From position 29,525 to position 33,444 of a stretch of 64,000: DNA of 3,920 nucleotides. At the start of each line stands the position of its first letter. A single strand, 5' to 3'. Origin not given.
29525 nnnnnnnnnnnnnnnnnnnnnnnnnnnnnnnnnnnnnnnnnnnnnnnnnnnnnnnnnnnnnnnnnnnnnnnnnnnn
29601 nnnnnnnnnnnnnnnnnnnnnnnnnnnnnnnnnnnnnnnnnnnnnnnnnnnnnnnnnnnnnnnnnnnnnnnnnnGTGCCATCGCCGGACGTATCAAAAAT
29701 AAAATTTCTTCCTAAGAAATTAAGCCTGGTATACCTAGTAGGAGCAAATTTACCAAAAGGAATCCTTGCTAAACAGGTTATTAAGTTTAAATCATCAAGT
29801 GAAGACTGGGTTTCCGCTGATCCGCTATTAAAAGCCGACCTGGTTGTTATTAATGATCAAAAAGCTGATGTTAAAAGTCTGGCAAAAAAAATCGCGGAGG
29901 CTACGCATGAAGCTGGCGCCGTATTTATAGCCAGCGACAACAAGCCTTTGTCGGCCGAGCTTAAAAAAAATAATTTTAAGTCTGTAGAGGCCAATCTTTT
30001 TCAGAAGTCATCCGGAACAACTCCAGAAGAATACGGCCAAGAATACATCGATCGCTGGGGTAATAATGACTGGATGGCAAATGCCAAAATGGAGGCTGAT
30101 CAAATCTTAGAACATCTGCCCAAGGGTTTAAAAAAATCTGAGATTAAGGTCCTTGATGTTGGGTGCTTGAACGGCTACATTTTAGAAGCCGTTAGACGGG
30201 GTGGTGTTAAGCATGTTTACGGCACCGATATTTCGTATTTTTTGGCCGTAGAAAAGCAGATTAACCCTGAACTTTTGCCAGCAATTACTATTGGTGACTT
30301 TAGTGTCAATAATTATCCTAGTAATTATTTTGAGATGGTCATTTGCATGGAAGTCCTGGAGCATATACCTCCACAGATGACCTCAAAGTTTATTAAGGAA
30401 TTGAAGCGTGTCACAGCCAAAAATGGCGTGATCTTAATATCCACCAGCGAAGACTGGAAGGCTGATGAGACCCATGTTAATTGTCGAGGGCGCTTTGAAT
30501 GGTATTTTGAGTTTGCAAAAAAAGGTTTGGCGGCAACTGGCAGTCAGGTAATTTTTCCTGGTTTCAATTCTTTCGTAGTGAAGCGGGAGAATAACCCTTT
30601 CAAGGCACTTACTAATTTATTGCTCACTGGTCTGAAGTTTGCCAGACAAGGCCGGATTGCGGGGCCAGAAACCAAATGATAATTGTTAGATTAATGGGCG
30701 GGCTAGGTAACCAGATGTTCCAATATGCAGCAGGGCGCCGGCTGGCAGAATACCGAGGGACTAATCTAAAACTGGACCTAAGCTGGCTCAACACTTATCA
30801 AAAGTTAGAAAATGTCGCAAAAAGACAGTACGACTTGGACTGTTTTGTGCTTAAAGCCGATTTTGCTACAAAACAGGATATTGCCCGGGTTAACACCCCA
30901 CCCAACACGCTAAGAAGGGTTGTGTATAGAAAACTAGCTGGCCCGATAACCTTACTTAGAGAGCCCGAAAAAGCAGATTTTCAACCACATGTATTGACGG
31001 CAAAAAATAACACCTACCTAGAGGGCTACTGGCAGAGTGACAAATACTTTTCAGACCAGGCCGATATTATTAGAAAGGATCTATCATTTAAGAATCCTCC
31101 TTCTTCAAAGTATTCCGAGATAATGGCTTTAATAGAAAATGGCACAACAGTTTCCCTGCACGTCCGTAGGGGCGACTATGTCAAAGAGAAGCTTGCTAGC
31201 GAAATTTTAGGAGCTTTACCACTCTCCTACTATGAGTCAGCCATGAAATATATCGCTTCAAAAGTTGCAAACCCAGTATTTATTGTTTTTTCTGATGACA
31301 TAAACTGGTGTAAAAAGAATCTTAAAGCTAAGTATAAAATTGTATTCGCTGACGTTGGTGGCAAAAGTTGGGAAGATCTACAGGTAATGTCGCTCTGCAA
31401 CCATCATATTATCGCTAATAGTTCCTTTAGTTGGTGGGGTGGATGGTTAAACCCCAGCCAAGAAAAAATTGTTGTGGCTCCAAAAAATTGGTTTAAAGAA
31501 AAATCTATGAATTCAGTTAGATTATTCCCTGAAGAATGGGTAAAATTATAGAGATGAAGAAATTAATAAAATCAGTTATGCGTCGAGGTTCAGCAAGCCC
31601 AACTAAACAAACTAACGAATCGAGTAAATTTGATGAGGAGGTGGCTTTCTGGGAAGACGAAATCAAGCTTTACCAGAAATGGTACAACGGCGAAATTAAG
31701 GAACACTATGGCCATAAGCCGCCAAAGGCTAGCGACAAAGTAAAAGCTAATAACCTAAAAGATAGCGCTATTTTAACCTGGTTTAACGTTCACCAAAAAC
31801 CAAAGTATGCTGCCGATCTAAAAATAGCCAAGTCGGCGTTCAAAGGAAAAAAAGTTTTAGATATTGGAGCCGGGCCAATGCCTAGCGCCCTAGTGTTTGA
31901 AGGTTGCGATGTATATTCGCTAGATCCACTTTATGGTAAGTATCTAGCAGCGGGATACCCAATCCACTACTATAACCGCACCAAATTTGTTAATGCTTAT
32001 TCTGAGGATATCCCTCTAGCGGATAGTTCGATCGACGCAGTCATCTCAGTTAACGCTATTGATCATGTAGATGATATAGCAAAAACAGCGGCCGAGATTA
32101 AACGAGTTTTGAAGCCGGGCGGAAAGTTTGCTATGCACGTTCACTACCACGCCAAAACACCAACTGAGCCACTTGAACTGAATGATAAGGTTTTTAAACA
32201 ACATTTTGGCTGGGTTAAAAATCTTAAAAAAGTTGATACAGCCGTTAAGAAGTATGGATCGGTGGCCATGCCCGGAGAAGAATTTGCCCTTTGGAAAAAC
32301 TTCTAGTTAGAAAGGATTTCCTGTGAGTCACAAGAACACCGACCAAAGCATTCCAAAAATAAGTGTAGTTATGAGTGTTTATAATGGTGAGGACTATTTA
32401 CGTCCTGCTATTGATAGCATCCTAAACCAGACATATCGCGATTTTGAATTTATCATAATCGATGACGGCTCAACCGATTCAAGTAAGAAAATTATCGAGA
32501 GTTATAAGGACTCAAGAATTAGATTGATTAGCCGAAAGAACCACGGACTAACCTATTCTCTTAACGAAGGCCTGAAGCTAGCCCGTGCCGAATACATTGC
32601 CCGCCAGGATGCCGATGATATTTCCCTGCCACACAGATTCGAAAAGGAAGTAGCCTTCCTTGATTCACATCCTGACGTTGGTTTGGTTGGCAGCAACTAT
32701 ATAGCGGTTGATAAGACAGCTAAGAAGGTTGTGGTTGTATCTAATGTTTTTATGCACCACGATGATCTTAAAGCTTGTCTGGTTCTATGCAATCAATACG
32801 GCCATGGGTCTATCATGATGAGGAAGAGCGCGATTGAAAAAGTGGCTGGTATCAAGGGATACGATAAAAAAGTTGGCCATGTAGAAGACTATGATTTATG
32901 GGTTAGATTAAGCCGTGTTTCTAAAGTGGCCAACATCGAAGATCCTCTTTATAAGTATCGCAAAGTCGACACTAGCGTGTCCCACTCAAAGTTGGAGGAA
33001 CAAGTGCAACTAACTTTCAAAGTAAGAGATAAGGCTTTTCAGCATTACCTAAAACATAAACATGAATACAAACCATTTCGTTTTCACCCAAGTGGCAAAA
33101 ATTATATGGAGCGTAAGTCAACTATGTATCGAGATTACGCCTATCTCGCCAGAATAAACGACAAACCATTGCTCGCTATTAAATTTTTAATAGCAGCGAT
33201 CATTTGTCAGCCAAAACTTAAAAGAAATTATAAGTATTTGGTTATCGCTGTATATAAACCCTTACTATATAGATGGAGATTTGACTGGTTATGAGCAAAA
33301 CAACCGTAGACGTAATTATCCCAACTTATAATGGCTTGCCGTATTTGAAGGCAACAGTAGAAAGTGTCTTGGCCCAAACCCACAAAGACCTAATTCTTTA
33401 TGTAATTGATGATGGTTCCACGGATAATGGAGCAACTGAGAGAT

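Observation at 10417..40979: A ~30-kb glycan locus with the logic of an ABC-transporter-dependent, terminally methylated protein/S-layer glycosylation pathway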

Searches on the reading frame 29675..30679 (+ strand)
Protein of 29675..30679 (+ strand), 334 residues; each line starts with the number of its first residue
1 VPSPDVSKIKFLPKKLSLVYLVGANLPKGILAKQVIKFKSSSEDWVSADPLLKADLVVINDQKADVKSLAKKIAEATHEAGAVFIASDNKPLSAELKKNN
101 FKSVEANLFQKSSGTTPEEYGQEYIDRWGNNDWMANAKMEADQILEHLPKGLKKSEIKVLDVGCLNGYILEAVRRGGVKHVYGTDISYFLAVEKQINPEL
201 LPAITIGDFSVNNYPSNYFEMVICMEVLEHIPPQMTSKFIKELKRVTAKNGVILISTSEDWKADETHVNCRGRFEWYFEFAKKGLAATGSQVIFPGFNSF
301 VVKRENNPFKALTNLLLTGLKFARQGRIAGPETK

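Call 4: search_protein_families(library=pfam, proteins=[window:29675-30679:+], max_evalue=0.01)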
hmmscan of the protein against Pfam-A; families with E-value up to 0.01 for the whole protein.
window:29675-30679:+ (334 aa): 8 families
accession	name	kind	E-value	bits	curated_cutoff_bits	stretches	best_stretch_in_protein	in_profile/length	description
PF08241.18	Methyltransf_11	-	2.9e-13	50.7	21.2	1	160-255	1-95/95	Methyltransferase domain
PF13489.12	Methyltransf_23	-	2.7e-12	47.2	27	1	143-265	12-127/164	Methyltransferase domain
PF13649.12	Methyltransf_25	-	5.2e-10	40.3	27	1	159-251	1-97/97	Methyltransferase domain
PF13847.12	Methyltransf_31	-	4.4e-09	36.6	27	1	154-277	2-138/145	Methyltransferase domain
PF08242.18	Methyltransf_12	-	7.1e-07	30.3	30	1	160-253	1-98/98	Methyltransferase domain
PF02353.26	CMAS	-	0.00028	20.8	27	1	156-269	63-178/273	Mycolic acid cyclopropane synthetase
PF08003.17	Methyltransf_9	-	0.0021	17.5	23.8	1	132-257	97-219/315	Protein of unknown function (DUF1698)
PF01739.24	CheR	-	0.0048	16.8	27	0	195-268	111-186/195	CheR methyltransferase, SAM binding domain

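Call 22: search_protein_families(library=ncbifam, proteins=[window:29675-30679:+], max_evalue=0.001)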
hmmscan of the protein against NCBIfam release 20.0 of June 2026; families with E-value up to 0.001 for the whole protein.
window:29675-30679:+ (334 aa): 10 families
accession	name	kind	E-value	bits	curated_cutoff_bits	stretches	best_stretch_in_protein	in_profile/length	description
TIGR01983.1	UbiG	equivalog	3.9e-11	42.7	102.95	1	153-257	47-153/228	bifunctional 2-polyprenyl-6-hydroxyphenol methylase/3-demethylubiquinol 3-O-methyltransferase UbiG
TIGR03587.1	Pse_Me-ase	hypoth_equivalog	4e-10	40.2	112.05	1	119-278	12-161/204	pseudaminic acid biosynthesis-associated methylase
NF011650.0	PRK15068.1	equivalog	7.1e-07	28.4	209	1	132-257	104-227/324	tRNA 5-methoxyuridine(34)/uridine 5-oxyacetic acid(34) synthase CmoB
TIGR02021.1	BchM-ChlM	equivalog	1.2e-06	28.2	158.9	1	141-253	41-153/218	magnesium protoporphyrin IX methyltransferase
TIGR02072.1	BioC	equivalog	6.7e-06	26.1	184.95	1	141-258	20-135/244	malonyl-ACP O-methyltransferase BioC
NF045667.1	MTase_DVU1556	equivalog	7.8e-06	25.5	155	1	155-256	22-120/213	DVU_1556 family methyltransferase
TIGR00452.1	TIGR00452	equivalog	1e-05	24.6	275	1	132-257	99-221/316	tRNA 5-methoxyuridine(34)/uridine 5-oxyacetic acid(34) synthase CmoB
NF043040.1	corrin_prot_MT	hypoth_equivalog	0.00014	21.4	180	1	141-256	27-148/216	corrinoid protein-associated methyltransferase CpaM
NF041255.1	mycofact_MftM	equivalog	0.00031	20.1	200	1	158-256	142-242/289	mycofactocin oligosaccharide methyltransferase MftM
NF008686.0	PRK11705.1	equivalog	0.00083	18.5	400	1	154-259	166-269/383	cyclopropane fatty acyl phospholipid synthase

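Call 64: search_solved_structures(query=window:29675-30676:+, max_evalue=0.01)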
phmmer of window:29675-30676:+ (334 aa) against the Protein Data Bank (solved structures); distinct sequences matched with E-value up to 0.01: 8.
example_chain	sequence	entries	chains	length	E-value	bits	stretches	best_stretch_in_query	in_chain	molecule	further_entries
3cc8_A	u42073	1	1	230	1.1e-05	28.3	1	147-257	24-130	Putative methyltransferase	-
3l8d_A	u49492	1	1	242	0.00014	24.6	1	148-256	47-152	Methyltransferase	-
4kdc_A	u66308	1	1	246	0.0013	21.4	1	158-241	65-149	3-demethylubiquinone-9 3-methyltransferase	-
4kdr_A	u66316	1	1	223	0.0014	21.3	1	158-237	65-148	3-demethylubiquinone-9 3-methyltransferase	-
5dpm_A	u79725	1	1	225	0.0014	21.3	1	158-237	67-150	Ubiquinone biosynthesis O-methyltransferase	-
6uak_A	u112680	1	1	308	0.0037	19.9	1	154-258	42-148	SAM dependent methyltransferase LahSB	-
4iv8_A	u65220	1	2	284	0.0039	19.8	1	156-265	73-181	Phosphoethanolamine N-methyltransferase,putative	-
4p7c_A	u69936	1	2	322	0.007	19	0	157-255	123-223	tRNA (mo5U34)-methyltransferase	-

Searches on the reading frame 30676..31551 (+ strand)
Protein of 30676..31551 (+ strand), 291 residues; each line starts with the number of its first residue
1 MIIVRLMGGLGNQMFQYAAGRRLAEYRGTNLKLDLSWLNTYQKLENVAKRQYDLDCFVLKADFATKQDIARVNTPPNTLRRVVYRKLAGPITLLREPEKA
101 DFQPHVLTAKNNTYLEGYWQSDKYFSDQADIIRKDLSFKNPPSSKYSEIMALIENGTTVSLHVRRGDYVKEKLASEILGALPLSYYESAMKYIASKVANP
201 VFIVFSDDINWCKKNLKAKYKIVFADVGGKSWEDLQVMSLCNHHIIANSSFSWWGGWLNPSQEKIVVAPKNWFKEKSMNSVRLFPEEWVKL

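Call 4: search_protein_families(library=pfam, proteins=[window:30676-31551:+], max_evalue=0.01)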
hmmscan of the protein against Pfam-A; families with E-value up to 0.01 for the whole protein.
window:30676-31551:+ (291 aa): 1 family
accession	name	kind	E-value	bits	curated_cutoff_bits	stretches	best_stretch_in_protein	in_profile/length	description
PF01531.22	Glyco_transf_11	-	1.1e-39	136.9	23.9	1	107-290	118-296/298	Glycosyl transferase family 11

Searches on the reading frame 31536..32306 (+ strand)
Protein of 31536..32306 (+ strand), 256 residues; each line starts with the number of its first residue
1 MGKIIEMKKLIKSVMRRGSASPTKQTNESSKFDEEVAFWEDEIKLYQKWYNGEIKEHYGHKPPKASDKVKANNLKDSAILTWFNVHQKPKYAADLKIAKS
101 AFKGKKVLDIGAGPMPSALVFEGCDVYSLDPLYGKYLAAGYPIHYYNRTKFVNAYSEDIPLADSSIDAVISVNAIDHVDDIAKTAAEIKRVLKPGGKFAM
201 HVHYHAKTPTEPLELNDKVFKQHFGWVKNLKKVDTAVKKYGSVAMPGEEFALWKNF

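Call 4: search_protein_families(library=pfam, proteins=[window:31536-32306:+], max_evalue=0.01)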
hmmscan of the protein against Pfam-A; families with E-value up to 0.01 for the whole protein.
window:31536-32306:+ (256 aa): 7 families
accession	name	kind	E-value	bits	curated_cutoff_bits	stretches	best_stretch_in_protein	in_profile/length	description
PF08241.18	Methyltransf_11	-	6e-15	56.1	21.2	1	108-199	1-94/95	Methyltransferase domain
PF13847.12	Methyltransf_31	-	1.8e-09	37.8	27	1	144-214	51-123/145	Methyltransferase domain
PF13649.12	Methyltransf_25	-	2.6e-09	38.1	27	1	107-196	1-97/97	Methyltransferase domain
PF13489.12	Methyltransf_23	-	8.3e-09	35.8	27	1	97-203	16-119/164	Methyltransferase domain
PF08242.18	Methyltransf_12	-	4.4e-06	27.8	30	1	147-198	46-98/98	Methyltransferase domain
PF01209.24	Ubie_methyltran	-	1.8e-05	24.6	20.1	1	148-200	99-151/233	ubiE/COQ5 methyltransferase family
PF05148.21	Methyltransf_8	-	0.002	18.5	27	1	157-199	114-155/219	Hypothetical methyltransferase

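Call 22: search_protein_families(library=ncbifam, proteins=[window:31536-32306:+], max_evalue=0.001)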
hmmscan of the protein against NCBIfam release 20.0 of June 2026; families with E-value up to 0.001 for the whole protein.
window:31536-32306:+ (256 aa): 20 families
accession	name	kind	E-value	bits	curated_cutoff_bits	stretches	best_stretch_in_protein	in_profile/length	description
NF045823.1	PthPhpthDimycoMt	equivalog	2.3e-09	36.8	300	1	144-199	110-165/256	phthiotriol/phenolphthiotriol dimycocerosates methyltransferase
NF045667.1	MTase_DVU1556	equivalog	3.7e-09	36.3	155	1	103-208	22-127/213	DVU_1556 family methyltransferase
NF045825.1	FAmtase_mtf2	equivalog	1.7e-08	34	400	1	102-199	57-157/248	fatty-acid O-methyltransferase Mtf2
NF052510.1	methyltran_MpqE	exception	2.5e-08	33.6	335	1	103-199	46-150/234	methyl-plastoquinone biosynthesis methyltransferase MpqE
NF008823.0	PRK11873.1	subfamily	5.4e-08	32.7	263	1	146-200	127-181/272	arsenite methyltransferase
NF001241.0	PRK00216.1-2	equivalog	1e-07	31.8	327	1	101-201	49-148/231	demethylmenaquinone methyltransferase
NF041537.1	ArsM_AhpD_UU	exception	1.4e-07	30.6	510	1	104-200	77-180/345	arsenite methyltransferase/AhpD domain selenoprotein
TIGR02072.1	BioC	equivalog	9.6e-07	28.8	184.95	1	101-200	32-132/244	malonyl-ACP O-methyltransferase BioC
NF001242.0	PRK00216.1-3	equivalog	2.5e-06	27.1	351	1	147-200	122-175/258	bifunctional demethylmenaquinone methyltransferase/2-methoxy-6-polyprenyl-1,4-benzoquinol methylase UbiE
NF041536.1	ArsM_DUF2284_UU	exception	2.8e-06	26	575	1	149-200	129-180/459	arsenite methyltransferase/DUF2284 domain selenoprotein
NF047649.1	MTase_UXPK_star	exception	6.4e-06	25.4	460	1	146-200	127-181/283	methyltransferase/UXPK-star double selenoprotein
NF041675.1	sarc_dimgly_tmase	equivalog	8.1e-06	26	550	1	151-200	120-169/278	sarcosine/dimethylglycine N-methyltransferase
TIGR01934.1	MenG_MenH_UbiE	subfamily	1.1e-05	24.9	158.35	1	103-200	39-141/223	ubiquinone/menaquinone biosynthesis methyltransferase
TIGR01983.1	UbiG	equivalog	1.2e-05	24.8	102.95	1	94-198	40-149/228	bifunctional 2-polyprenyl-6-hydroxyphenol methylase/3-demethylubiquinol 3-O-methyltransferase UbiG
NF007610.0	PRK10258.1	equivalog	1.3e-05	24.7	342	1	100-202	39-140/251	malonyl-ACP O-methyltransferase BioC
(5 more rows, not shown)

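Call 65: search_solved_structures(query=window:31536-32303:+, max_evalue=0.01)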
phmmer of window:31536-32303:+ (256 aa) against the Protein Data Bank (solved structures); distinct sequences matched with E-value up to 0.01: 20.
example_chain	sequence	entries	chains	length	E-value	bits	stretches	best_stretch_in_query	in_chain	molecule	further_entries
8zc8_A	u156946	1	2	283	2.8e-08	36.7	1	104-209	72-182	MitM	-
21zq_A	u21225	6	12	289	2.9e-08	36.6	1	104-209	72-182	MitM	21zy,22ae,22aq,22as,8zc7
1xxl_A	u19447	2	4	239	4.9e-07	32.6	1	104-210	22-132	YcgJ protein | ycgJ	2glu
3ege_A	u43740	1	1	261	5.4e-07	32.4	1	103-195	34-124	Putative methyltransferase from antibiotic biosynthesis pathway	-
3bus_A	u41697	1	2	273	4.2e-06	29.5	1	103-200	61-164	Methyltransferase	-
4krh_A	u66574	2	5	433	2.4e-05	27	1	103-246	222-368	Phosphoethanolamine N-methyltransferase 2 | Phospholethanolamine N-methyltransferase 2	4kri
4ine_A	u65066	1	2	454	2.5e-05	27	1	90-246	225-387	Protein PMT-2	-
6f5z_A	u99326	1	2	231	4e-05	26.3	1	152-207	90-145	24-sterol C-methyltransferase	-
2p8j_A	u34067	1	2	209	0.0002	24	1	88-201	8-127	S-adenosylmethionine-dependent methyltransferase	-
2gs9_A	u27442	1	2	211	0.00035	23.3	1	149-202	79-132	Hypothetical protein TT1324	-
9w6x_A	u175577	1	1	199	0.00035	23.3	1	150-200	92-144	YtkW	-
2yqz_A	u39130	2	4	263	0.00052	22.7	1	115-242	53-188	Hypothetical protein TTHA0223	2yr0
5wp5_A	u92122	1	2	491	0.00095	21.8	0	101-198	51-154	Phosphomethylethanolamine N-methyltransferase 2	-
1ve3_A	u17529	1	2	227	0.0012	21.4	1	103-202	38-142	hypothetical protein PH0226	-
8ys9_A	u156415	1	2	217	0.0038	19.8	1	158-232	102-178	Phosphatidylethanolamine N-methyltransferase/phosphatidyl-N-methylethanolamine N-methyltra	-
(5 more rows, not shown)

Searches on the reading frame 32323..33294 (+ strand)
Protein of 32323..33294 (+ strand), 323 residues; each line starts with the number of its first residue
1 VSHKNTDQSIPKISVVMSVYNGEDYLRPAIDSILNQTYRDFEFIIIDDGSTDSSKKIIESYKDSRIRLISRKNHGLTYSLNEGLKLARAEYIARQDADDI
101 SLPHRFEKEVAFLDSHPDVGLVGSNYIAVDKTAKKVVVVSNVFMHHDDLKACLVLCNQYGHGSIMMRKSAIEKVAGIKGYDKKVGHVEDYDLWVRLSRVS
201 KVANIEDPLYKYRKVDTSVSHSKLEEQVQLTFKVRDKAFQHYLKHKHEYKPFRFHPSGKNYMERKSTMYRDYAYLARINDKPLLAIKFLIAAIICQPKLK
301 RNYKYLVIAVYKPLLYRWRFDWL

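Call 5: search_protein_families(library=pfam, proteins=[window:32323-33294:+], max_evalue=0.01)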
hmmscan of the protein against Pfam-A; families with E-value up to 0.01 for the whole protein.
window:32323-33294:+ (323 aa): 4 families
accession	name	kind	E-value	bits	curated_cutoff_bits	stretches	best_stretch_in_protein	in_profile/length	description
PF00535.33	Glycos_transf_2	-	2.6e-35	122.3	23.3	1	14-170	1-164/168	Glycosyl transferase family 2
PF10111.15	Glyco_tranf_2_2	-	3.5e-14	53.4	27.3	1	14-220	1-223/276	Glycosyltransferase like family 2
PF13641.12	Glyco_tranf_2_3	-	9.2e-11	42.6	27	1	11-198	1-196/230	Glycosyltransferase like family 2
PF13632.12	Glyco_trans_2_3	-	0.0023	18.2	27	1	96-206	6-117/198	Glycosyl transferase family group 2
